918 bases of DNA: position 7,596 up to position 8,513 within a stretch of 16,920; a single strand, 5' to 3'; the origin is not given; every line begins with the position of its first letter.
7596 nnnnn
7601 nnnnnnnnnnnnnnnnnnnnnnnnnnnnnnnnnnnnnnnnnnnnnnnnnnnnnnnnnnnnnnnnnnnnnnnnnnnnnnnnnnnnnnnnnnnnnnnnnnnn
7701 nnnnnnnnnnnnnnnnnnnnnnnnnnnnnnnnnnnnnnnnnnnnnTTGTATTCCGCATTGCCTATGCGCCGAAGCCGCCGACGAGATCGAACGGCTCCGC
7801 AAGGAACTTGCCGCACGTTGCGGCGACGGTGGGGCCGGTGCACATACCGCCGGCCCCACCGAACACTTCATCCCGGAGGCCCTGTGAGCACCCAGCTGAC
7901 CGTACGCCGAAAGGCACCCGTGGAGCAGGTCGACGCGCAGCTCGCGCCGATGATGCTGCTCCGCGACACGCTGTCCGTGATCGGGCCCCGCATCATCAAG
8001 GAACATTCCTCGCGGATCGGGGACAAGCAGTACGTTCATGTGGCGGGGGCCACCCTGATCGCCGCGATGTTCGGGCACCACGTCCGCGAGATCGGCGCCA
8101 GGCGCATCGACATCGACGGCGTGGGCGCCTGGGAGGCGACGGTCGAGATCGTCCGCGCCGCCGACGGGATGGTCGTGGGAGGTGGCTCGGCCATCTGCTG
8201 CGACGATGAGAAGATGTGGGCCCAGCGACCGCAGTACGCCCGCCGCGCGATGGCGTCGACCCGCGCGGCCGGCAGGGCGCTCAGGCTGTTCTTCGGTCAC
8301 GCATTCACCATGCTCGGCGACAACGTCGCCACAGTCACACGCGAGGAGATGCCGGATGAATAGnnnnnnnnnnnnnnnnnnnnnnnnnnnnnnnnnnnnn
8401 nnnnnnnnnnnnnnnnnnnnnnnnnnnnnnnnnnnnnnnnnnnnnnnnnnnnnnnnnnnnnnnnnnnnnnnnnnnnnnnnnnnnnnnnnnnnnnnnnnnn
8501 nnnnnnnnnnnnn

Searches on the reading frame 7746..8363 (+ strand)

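Call 10: search_protein_families(library=pfam, max_evalue=0.01, proteins=[window:7746-8363:+])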
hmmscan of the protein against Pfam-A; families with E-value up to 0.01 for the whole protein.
window:7746-8363:+ (205 aa): 0 families

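Call 13: search_protein_families(library=phrogs, max_evalue=0.001, proteins=[window:7746-8363:+])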
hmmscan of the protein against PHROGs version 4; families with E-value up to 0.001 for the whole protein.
window:7746-8363:+ (205 aa): 1 family
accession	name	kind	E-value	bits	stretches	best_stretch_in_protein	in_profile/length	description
phrog_19042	-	unknown function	1.7e-18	68.2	1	69-204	17-147/271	-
